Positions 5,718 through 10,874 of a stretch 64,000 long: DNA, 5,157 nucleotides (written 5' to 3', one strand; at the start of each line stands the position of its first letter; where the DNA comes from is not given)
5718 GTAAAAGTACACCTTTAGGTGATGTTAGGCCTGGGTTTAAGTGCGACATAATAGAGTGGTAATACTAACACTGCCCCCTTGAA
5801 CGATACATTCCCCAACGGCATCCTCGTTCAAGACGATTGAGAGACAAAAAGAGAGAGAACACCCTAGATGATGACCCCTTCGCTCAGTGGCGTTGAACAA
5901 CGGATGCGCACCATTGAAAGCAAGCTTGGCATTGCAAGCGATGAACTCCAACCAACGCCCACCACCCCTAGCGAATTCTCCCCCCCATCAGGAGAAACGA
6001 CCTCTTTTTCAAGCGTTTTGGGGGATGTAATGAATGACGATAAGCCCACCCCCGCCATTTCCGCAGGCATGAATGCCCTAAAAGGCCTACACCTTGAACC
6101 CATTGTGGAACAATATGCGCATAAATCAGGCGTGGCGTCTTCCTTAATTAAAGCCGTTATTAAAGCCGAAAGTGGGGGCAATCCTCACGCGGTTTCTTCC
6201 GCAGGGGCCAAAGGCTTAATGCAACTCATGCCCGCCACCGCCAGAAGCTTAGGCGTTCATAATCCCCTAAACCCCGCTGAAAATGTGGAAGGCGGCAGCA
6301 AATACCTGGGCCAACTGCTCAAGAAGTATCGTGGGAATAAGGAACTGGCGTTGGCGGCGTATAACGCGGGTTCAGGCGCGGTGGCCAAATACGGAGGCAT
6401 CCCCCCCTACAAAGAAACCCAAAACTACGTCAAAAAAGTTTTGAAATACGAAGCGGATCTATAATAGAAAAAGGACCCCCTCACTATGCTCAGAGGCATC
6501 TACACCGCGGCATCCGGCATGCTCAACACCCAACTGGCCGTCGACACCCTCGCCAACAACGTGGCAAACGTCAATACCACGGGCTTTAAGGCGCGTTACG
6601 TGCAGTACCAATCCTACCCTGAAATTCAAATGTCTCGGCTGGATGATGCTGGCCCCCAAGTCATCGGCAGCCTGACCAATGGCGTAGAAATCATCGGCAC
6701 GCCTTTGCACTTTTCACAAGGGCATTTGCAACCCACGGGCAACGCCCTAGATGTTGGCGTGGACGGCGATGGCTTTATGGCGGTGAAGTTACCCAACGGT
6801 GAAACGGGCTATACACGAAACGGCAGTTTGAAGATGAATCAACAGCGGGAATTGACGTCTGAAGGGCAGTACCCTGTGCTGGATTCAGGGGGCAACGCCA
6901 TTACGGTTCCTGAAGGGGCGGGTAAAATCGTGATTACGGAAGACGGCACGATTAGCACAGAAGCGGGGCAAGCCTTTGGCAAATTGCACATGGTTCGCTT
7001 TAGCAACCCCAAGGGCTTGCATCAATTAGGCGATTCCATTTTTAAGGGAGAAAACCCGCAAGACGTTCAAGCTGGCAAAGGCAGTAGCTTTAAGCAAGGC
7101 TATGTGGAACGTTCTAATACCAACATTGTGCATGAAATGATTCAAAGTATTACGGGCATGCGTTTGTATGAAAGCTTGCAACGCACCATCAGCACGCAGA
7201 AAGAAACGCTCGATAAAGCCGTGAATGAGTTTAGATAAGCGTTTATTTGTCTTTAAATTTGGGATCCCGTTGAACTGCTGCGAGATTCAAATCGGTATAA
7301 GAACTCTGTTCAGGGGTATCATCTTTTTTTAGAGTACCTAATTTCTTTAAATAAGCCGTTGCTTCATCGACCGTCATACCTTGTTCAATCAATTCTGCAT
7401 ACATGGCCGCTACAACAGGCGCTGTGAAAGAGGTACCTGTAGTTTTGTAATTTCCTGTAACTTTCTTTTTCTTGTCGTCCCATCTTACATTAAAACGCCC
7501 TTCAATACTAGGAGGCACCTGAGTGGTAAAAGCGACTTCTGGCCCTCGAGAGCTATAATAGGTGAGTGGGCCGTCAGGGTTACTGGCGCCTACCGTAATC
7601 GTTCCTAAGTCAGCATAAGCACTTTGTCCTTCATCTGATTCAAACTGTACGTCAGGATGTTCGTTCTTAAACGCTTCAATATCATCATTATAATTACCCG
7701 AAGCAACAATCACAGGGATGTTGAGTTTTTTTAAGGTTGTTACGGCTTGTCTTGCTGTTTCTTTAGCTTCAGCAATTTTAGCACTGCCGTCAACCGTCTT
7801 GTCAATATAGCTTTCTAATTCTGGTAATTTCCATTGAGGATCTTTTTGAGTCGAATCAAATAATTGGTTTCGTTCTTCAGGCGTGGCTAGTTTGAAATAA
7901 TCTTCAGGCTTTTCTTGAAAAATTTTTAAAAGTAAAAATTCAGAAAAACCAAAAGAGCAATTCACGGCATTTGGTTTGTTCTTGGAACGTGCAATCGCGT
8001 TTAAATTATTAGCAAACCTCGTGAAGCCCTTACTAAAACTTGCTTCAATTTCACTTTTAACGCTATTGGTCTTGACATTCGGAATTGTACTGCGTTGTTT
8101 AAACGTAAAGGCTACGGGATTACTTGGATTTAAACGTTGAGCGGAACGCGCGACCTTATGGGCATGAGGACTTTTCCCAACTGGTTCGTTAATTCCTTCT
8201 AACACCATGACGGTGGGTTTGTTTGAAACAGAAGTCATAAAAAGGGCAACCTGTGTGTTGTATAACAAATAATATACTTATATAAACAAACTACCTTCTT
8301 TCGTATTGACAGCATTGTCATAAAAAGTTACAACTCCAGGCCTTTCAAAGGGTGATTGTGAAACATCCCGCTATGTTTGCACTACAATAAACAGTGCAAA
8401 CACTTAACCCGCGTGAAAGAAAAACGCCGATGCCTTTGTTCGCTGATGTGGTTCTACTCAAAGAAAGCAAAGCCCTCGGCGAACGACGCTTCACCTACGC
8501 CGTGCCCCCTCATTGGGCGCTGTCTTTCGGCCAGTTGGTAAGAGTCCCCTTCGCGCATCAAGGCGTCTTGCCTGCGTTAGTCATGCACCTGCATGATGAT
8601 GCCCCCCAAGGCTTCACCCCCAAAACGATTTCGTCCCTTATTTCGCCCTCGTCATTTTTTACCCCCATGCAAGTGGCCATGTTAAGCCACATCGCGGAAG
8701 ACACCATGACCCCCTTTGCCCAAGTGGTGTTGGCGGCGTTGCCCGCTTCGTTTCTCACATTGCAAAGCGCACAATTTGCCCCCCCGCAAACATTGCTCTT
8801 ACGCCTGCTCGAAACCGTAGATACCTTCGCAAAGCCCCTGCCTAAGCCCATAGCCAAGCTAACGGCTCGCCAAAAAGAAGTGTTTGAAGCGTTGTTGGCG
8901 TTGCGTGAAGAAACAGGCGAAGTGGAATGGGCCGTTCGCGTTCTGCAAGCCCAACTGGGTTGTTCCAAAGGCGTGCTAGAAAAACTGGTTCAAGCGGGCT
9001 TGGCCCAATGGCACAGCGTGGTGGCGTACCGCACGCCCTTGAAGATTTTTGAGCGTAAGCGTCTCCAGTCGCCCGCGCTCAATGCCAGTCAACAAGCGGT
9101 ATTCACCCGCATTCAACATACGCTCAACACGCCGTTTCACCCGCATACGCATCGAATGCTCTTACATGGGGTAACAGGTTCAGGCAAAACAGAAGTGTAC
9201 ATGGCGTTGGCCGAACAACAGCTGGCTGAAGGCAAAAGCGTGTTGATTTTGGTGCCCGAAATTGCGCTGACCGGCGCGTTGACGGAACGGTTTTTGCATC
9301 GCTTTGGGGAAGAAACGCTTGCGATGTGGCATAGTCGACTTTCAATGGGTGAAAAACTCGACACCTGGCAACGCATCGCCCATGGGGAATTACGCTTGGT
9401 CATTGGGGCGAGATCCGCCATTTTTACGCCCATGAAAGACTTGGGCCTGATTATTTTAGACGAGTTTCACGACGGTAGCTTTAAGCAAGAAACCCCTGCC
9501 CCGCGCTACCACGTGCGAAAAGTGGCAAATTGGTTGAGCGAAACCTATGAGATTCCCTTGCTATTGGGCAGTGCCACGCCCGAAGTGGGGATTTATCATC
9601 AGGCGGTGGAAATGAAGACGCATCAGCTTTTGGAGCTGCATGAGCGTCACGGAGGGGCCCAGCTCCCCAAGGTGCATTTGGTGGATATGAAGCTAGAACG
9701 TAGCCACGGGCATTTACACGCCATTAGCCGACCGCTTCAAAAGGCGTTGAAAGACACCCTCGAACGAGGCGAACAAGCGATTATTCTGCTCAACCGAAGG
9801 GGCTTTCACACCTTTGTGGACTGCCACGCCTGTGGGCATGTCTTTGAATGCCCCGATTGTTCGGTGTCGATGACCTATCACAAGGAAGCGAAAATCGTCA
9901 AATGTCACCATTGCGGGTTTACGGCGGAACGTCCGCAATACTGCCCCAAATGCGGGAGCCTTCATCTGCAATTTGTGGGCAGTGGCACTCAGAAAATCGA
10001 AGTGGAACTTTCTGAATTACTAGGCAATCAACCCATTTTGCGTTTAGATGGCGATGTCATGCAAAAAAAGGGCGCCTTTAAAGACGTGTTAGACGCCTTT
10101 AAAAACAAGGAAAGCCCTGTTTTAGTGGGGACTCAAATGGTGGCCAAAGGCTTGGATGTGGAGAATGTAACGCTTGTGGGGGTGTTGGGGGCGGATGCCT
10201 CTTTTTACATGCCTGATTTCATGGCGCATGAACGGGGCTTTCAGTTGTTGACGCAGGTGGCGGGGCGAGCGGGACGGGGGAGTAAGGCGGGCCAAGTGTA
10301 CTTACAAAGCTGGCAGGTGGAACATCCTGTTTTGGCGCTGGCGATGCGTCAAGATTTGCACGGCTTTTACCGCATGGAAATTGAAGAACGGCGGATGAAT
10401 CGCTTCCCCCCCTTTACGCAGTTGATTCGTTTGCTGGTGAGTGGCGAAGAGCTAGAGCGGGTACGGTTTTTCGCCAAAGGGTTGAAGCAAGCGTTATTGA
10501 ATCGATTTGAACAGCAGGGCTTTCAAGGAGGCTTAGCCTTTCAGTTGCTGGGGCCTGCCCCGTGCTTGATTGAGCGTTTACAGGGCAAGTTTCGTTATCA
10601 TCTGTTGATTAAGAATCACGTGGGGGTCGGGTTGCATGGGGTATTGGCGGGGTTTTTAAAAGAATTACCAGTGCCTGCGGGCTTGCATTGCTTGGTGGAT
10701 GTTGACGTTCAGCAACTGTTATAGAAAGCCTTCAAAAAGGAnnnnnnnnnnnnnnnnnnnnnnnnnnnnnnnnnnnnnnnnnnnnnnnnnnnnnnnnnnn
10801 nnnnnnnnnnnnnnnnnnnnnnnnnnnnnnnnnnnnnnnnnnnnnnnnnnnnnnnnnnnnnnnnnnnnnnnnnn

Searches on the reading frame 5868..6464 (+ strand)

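Call 63: search_protein_families(library=pfam, proteins=[window:5868-6464:+])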
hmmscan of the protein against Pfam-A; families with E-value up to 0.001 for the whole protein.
window:5868-6464:+ (198 aa): 1 family
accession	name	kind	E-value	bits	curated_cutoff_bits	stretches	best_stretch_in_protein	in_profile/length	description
PF01464.25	SLT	-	2.1e-31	108.4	21.3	1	80-187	3-116/117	Transglycosylase SLT domain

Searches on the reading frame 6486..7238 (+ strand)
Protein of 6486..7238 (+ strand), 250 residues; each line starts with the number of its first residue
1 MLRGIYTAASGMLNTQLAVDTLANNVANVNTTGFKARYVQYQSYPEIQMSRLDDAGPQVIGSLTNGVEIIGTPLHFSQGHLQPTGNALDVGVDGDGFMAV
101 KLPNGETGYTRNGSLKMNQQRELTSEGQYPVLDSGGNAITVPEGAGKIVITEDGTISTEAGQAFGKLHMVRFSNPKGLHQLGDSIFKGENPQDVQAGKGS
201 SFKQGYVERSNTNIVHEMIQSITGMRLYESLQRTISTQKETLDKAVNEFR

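Call 63: search_protein_families(library=pfam, proteins=[window:6486-7238:+])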
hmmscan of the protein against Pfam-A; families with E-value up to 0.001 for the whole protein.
window:6486-7238:+ (250 aa): 3 families
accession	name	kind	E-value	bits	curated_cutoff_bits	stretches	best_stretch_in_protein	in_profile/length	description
PF22692.1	LlgE_F_G_D1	-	2.8e-17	63.1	27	1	92-157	2-63/64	Flagellar hook protein FlgE/F/G D1 domain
PF06429.18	Flg_bbr_C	-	8.5e-12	44.8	23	1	203-247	1-45/46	Flagellar basal body rod FlgEFG protein C-terminal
PF00460.25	Flg_bb_rod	-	5.7e-11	42.6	20.7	1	5-35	1-31/31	Flagella basal body rod protein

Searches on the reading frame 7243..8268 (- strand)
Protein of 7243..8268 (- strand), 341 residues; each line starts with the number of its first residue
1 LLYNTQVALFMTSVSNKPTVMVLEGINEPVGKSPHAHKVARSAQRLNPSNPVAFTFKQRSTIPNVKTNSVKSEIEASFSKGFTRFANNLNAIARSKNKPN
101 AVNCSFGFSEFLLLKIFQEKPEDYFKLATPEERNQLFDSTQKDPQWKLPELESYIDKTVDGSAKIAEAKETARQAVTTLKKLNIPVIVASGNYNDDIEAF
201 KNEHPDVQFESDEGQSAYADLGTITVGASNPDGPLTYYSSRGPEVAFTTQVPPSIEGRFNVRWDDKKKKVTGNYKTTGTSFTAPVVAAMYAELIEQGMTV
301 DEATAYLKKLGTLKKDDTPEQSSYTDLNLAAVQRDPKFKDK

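Call 63: search_protein_families(library=pfam, proteins=[window:7243-8268:-])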
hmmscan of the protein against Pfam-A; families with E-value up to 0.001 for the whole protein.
window:7243-8268:- (341 aa): 1 family
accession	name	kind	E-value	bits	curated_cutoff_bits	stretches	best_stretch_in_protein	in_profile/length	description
PF00082.27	Peptidase_S8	-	1.3e-11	44.8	21.8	1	62-304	78-266/288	Subtilase family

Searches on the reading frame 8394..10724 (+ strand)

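Call 25: search_protein_families(library=pfam, proteins=[window:8394-10724:+])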
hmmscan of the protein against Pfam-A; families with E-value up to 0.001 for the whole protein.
window:8394-10724:+ (776 aa): 7 families
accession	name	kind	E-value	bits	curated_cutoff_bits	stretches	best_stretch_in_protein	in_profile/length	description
PF00270.35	DEAD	-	1.2e-15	58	26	1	239-397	2-161/167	DEAD/DEAH box helicase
PF18074.6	PriA_C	-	1.6e-15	58.1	26.9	1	673-771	1-94/95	Primosomal protein N C-terminal domain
PF17764.6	PriA_3primeBD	-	3e-14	53.1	22.7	1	30-117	9-96/96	3'DNA-binding domain (3'BD)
PF04851.21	ResIII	-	1.3e-13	51.6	22.5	1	229-397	4-163/164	Type III restriction enzyme, res subunit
PF00271.37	Helicase_C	-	2.3e-11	44.4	23.5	1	540-628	31-108/110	Helicase conserved C-terminal domain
PF18319.7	Zn_ribbon_PriA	-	5.8e-11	42.6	26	1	486-510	1-25/27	PriA DNA helicase Cys-rich region (CRR) domain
PF13191.12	AAA_16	-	0.00025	22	32.6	0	237-317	9-99/167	AAA ATPase domain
